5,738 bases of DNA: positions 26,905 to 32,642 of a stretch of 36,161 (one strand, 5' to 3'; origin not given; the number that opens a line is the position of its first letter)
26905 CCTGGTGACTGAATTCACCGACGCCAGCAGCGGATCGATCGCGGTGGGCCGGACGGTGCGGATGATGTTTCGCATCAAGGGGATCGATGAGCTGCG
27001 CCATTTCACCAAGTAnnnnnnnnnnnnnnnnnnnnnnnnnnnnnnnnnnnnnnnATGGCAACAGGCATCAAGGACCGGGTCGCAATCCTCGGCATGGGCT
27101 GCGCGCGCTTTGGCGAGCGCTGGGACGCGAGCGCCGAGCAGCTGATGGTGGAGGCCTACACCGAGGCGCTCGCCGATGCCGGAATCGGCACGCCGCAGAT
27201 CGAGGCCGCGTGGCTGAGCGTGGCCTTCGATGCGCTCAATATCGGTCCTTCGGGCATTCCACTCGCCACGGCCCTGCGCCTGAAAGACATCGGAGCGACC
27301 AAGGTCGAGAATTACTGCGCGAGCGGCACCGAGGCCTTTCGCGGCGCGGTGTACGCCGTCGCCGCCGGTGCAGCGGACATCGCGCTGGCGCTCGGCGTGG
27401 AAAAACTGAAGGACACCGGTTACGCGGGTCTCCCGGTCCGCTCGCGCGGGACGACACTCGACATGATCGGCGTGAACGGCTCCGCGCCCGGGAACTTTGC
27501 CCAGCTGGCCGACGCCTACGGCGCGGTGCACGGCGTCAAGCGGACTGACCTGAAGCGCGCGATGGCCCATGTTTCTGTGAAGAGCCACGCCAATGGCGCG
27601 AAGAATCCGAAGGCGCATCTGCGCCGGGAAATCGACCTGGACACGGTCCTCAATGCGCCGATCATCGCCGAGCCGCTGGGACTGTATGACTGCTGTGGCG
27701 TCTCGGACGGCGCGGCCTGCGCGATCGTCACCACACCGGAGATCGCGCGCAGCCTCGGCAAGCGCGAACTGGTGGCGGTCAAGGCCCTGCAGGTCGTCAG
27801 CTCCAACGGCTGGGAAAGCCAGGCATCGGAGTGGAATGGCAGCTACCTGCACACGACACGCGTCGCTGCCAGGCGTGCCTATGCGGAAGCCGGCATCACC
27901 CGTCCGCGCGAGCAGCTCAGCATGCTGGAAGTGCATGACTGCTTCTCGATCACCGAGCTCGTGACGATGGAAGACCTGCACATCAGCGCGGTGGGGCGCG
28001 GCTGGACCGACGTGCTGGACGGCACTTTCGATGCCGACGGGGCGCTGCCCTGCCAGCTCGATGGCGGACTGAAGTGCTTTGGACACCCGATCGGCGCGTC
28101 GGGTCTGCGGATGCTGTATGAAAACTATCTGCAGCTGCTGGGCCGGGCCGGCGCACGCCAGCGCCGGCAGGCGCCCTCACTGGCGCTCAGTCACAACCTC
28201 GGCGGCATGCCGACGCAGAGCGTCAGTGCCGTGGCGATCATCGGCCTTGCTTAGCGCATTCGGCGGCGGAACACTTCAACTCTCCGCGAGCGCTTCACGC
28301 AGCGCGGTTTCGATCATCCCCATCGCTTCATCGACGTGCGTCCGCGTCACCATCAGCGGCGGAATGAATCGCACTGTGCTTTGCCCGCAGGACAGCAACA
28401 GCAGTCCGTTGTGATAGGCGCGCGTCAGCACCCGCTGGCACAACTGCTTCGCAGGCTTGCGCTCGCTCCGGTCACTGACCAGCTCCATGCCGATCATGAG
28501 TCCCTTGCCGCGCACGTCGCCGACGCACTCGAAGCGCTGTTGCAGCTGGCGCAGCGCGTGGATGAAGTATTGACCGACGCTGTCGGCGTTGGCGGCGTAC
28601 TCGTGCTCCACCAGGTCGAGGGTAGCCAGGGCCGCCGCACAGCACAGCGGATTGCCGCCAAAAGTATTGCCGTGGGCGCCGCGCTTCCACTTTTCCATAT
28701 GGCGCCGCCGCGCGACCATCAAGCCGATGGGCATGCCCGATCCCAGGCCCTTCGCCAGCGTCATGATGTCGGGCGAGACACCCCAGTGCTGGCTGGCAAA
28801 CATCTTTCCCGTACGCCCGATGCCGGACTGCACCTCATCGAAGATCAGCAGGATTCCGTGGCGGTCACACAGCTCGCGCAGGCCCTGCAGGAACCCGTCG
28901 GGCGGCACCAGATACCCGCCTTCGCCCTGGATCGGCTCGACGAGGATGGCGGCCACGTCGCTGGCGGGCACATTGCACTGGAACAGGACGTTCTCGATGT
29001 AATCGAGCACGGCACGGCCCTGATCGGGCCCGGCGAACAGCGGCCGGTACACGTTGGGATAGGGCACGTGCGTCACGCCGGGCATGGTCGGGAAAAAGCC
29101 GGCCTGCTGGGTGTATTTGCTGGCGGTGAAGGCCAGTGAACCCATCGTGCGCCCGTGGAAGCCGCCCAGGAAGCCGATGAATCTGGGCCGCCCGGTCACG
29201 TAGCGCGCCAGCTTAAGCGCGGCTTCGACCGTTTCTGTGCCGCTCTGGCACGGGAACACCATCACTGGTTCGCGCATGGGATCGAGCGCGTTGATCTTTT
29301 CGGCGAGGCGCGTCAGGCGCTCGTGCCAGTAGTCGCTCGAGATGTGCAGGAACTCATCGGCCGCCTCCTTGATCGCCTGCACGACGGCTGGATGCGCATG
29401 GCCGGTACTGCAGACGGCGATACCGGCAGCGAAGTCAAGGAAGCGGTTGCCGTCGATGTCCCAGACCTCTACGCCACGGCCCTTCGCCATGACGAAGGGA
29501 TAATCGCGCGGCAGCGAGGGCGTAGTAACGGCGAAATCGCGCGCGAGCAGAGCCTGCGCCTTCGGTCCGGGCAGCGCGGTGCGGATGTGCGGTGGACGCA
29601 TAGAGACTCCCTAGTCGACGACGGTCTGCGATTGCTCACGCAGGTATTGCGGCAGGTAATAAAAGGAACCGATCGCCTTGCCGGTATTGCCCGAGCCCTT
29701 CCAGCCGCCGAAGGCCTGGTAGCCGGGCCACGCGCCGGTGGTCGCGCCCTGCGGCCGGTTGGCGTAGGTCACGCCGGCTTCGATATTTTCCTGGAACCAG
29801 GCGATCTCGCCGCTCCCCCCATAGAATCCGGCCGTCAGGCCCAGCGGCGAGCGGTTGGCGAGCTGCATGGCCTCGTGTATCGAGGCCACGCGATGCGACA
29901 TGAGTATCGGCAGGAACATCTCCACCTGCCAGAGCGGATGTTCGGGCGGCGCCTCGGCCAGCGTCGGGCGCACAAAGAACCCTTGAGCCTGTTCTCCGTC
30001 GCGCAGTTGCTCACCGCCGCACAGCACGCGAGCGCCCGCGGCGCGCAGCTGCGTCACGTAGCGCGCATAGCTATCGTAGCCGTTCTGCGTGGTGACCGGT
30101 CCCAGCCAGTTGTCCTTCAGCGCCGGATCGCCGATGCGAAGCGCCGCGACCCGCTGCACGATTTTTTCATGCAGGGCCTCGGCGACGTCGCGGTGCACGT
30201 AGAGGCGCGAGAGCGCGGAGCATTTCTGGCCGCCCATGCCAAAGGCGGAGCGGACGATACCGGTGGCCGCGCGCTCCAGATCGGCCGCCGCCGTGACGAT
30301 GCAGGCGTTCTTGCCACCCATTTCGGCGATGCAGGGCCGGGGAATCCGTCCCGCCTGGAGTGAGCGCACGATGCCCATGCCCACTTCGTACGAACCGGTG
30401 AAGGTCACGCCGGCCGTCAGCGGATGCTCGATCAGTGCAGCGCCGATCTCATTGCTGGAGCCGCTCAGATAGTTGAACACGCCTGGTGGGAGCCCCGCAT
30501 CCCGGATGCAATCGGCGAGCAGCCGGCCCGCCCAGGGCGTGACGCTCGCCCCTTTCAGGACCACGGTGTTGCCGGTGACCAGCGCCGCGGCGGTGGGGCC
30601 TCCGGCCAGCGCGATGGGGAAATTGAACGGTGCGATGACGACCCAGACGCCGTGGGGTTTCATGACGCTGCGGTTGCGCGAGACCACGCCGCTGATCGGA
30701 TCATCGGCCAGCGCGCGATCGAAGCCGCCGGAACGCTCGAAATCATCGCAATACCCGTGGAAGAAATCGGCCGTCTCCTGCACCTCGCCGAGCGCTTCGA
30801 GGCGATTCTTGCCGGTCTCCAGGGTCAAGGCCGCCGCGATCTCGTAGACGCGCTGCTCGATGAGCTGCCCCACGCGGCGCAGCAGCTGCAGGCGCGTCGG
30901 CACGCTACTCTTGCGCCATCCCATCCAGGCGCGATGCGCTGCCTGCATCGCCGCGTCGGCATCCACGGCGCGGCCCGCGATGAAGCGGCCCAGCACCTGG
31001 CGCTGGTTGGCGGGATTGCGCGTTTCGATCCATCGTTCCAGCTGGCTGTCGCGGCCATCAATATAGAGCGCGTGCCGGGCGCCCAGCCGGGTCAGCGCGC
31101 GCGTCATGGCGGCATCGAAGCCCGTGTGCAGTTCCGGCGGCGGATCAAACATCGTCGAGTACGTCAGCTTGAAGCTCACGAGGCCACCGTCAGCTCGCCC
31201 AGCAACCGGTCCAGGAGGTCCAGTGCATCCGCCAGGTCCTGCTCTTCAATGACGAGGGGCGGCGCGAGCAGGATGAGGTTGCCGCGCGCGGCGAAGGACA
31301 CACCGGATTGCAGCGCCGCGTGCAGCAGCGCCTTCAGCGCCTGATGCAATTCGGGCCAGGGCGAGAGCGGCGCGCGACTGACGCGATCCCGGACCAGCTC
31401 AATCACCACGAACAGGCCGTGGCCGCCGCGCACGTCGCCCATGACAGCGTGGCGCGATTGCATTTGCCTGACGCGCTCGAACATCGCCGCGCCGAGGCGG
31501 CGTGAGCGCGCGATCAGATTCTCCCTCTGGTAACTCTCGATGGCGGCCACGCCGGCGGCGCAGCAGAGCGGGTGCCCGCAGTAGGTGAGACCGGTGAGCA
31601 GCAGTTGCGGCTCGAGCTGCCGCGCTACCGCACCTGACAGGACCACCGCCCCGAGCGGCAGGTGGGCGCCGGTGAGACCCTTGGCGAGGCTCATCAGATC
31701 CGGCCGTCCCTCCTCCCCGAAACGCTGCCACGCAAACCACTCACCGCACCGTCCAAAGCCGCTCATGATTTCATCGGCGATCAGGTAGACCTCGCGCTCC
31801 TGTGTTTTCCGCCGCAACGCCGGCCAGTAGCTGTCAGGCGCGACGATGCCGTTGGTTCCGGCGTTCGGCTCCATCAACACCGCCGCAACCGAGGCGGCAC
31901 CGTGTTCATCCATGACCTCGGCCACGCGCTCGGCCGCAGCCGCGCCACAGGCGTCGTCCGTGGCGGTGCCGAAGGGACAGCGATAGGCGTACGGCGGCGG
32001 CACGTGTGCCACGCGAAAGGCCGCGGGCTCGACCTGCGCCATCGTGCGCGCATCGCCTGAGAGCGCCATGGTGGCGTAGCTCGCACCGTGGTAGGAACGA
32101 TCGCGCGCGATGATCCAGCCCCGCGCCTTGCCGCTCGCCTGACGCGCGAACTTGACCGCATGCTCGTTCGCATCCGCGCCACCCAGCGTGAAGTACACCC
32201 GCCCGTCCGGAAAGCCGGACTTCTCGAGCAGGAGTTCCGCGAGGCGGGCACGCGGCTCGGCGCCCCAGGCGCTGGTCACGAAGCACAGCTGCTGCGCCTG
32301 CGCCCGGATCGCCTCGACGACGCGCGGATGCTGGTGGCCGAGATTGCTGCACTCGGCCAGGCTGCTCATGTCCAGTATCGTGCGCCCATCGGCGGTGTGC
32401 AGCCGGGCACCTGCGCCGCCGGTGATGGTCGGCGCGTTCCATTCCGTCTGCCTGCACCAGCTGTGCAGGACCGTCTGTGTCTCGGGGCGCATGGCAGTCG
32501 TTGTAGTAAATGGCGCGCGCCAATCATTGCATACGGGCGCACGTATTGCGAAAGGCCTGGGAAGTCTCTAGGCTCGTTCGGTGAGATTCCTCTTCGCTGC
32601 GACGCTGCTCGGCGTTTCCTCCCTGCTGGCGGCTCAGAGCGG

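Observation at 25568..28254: Two-gene thiolase-superfamily complex with a catalytically dead HMGCS/PhlA-like scaffold fused to a cysteine-less DUF35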

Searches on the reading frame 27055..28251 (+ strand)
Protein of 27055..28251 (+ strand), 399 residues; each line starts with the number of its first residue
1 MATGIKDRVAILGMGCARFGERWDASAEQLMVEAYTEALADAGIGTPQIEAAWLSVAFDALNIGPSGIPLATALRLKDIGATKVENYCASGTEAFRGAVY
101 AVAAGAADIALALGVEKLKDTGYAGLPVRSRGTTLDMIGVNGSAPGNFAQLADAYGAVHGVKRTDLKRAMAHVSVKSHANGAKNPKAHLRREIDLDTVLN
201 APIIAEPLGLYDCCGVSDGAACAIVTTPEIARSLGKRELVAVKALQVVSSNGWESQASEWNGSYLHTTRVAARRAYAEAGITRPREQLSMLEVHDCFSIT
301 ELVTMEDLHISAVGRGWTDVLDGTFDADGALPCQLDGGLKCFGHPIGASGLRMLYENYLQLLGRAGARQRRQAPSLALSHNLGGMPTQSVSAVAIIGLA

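Call 3: search_protein_families(library=pfam, proteins=[window:27055-28251:+], max_evalue=0.1)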
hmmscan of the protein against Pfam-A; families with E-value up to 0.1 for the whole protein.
window:27055-28251:+ (399 aa): 4 families
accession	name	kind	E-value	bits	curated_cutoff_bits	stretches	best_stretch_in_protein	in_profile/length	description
PF22691.2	Thiolase_C_1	-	1.5e-30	106.2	28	1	255-393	7-141/144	Thiolase C-terminal domain-like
PF00108.29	Thiolase_N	-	2e-18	67.1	26.4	1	20-227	16-258/260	Thiolase, N-terminal domain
PF02803.24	Thiolase_C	-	3.2e-06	27.2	27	1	270-360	26-96/123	Thiolase, C-terminal domain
PF00109.32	ketoacyl-synt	-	0.0016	18.5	20.8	1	84-118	170-204/252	Beta-ketoacyl synthase, N-terminal domain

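Call 4: search_protein_families(library=ncbifam, proteins=[window:27055-28251:+], max_evalue=0.1)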
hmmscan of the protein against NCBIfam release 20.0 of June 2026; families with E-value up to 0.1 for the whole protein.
window:27055-28251:+ (399 aa): 49 families (the best 25 are shown)
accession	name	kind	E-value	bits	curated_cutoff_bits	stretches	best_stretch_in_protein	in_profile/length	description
NF004810.0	PRK06157.1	equivalog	2.1e-199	662.7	403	1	1-398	1-397/400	acetyl-CoA acetyltransferase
NF004720.0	PRK06064.1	subfamily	1.1e-88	297.7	420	1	8-390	3-381/389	thiolase domain-containing protein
NF009228.0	PRK12578.1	subfamily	8.8e-70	235.3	485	1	6-385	2-376/387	thiolase domain-containing protein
NF005704.0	PRK07516.1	subfamily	8.6e-68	229.1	412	1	8-386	3-377/389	thiolase domain-containing protein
NF053570.1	AcCoTHIOL_METTL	equivalog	2.3e-67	227.5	600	1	9-388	4-375/385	acetyl-CoA acetyltransferase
NF006102.0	PRK08256.1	subfamily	6.2e-53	180.3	436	1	7-383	3-380/394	lipid-transfer protein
NF006180.0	PRK08313.1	subfamily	1.2e-47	162.6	514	1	6-385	3-373/389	thiolase domain-containing protein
NF004936.0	PRK06289.1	equivalog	8.2e-45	153.3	375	1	7-393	3-400/405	acetyl-CoA acetyltransferase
NF004715.0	PRK06059.1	equivalog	4.6e-41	141.1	424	1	7-383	4-387/399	lipid-transfer protein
NF004721.0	PRK06065.1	equivalog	9.9e-41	139.9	455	1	5-383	8-380/393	thiolase domain-containing protein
NF053628.1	BnzsclthlBbsBGT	equivalog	1.8e-40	139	750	1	7-385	5-371/389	benzoylsuccinyl-CoA thiolase subunit BbsB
NF004982.0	PRK06365.1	equivalog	2.4e-40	138.9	695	2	25-244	35-252/430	thiolase domain-containing protein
NF006010.0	PRK08142.1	subfamily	5.9e-38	130.6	462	1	21-395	19-383/388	thiolase domain-containing protein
NF004811.0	PRK06158.1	subfamily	1.4e-36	126.4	421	1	5-393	6-377/384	acetyl-CoA acetyltransferase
NF004722.0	PRK06066.1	equivalog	2.6e-33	115.6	516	1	7-393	4-381/385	thiolase domain-containing protein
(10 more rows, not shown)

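Call 32: search_solved_structures(query=window:27055-28251:+, max_evalue=1e-10, show_alignments=3)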
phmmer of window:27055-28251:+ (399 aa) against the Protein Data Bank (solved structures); distinct sequences matched with E-value up to 1e-10: 18.
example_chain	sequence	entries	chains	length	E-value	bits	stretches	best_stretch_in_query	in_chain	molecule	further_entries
7yvy_A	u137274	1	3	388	1e-49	173.2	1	9-387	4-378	Acetyl-CoA acetyltransferase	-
6esq_A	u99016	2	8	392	4.8e-45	157.8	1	9-384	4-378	acetoacetyl-CoA thiolase | Acetyl-CoA acetyltransferase thiolase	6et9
4yzo_A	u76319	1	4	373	2.6e-39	138.9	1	9-385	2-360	Putative acyl-CoA acyltransferase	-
7pxp_C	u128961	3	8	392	9.6e-38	133.8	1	8-385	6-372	Benzoylsuccinyl-CoA thiolase subunit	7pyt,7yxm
6hsj_A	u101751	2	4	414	2e-37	132.7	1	4-383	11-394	SCP2-thiolase (type-1)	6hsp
6hrv_A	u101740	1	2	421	2.1e-37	132.6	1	4-383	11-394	SCP2-thiolase (type-1)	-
4bi9_A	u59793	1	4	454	1.2e-34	123.6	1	19-393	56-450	3-KETOACYL-COA THIOLASE, PUTATIVE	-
3zbg_A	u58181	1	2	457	9.2e-34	120.7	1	81-393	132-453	3-KETOACYL-COA THIOLASE-LIKE PROTEIN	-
4bia_A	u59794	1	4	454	2.4e-33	119.3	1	19-393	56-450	3-KETOACYL-COA THIOLASE, PUTATIVE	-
3zbk_A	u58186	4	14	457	2.1e-32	116.2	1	81-393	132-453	3-KETOACYL-COA THIOLASE-LIKE PROTEIN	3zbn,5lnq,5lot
3zbl_A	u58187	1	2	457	2.3e-32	116.1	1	81-393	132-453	3-KETOACYL-COA THIOLASE-LIKE PROTEIN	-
9myr_A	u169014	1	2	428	2.2e-21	79.9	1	146-388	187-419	Nonspecific lipid-transfer protein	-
4u4e_A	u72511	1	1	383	6.5e-20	75.1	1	8-396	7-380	Thiolase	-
6ok1_A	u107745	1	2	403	9.8e-15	58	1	8-350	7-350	Lipid-transfer protein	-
9skh_I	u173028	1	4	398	3.6e-12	49.6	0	270-388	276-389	2,4-diacetylphloroglucinol biosynthesis protein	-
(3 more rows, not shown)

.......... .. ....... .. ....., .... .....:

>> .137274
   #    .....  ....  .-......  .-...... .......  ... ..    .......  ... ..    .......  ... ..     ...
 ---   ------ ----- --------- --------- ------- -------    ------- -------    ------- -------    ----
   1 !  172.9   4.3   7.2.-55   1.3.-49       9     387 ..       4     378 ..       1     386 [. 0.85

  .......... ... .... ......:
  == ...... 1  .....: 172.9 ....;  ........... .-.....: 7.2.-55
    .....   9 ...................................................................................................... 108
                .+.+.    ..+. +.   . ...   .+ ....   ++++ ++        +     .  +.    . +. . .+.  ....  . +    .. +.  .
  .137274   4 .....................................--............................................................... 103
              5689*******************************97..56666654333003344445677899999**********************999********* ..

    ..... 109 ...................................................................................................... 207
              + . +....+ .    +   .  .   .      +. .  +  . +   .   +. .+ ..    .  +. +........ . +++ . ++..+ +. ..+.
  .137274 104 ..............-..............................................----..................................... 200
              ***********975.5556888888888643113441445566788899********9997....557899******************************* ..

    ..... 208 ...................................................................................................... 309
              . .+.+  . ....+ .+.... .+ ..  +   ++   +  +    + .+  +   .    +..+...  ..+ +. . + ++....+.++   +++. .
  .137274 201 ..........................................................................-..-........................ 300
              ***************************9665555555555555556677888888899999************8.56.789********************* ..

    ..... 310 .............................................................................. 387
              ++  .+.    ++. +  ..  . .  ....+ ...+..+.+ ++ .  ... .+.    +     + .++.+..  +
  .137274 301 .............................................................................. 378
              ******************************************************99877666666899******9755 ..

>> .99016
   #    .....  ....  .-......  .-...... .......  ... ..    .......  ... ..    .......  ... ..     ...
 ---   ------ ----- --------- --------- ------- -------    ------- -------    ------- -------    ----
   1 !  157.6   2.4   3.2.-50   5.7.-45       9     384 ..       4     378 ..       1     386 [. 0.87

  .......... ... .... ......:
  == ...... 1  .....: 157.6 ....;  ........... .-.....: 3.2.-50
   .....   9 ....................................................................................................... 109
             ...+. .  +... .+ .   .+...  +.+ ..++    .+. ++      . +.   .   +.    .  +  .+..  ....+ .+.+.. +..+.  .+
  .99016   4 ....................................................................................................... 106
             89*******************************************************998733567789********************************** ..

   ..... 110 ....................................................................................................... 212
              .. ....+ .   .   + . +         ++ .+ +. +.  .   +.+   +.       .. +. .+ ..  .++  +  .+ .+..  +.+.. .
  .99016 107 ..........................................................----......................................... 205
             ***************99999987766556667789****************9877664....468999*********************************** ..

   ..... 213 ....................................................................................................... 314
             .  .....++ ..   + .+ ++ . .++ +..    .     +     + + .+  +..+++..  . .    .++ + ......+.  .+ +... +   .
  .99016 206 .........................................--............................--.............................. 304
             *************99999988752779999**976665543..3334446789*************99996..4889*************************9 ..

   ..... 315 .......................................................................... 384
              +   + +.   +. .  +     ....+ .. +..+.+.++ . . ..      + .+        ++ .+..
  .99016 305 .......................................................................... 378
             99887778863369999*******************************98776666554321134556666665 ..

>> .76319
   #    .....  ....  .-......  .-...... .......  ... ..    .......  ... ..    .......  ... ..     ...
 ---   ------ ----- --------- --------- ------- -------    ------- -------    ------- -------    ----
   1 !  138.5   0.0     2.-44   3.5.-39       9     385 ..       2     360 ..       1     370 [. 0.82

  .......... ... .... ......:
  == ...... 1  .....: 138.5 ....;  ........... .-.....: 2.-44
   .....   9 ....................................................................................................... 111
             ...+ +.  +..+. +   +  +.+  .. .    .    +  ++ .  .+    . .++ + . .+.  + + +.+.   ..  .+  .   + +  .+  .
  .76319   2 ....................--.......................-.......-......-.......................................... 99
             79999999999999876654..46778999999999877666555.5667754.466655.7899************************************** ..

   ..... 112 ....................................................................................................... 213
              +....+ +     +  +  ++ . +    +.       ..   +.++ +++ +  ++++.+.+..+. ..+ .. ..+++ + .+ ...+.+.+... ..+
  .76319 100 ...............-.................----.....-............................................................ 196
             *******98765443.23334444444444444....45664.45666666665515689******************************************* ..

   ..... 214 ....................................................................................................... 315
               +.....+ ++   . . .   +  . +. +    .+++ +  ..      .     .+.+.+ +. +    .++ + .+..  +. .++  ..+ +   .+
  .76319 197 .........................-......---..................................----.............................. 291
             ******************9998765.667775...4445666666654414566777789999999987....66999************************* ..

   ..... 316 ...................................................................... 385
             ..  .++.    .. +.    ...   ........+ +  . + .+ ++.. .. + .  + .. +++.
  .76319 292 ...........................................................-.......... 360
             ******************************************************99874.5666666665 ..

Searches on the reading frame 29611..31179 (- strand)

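Call 9: search_protein_families(library=pfam, proteins=[window:29611-31179:-], max_evalue=0.001)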
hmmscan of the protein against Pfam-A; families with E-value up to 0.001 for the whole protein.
window:29611-31179:- (522 aa): 1 family
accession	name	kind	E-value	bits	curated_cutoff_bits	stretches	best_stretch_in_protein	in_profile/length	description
PF00171.27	Aldedh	-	3.3e-122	408.8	23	1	46-514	5-457/461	Aldehyde dehydrogenase family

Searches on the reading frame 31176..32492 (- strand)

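Call 9: search_protein_families(library=pfam, proteins=[window:31176-32492:-], max_evalue=0.001)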
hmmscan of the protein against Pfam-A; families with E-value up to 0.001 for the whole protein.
window:31176-32492:- (438 aa): 1 family
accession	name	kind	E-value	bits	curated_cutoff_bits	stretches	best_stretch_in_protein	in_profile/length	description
PF00202.27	Aminotran_3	-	3.9e-77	260.1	30.5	1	22-430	12-402/403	Aminotransferase class-III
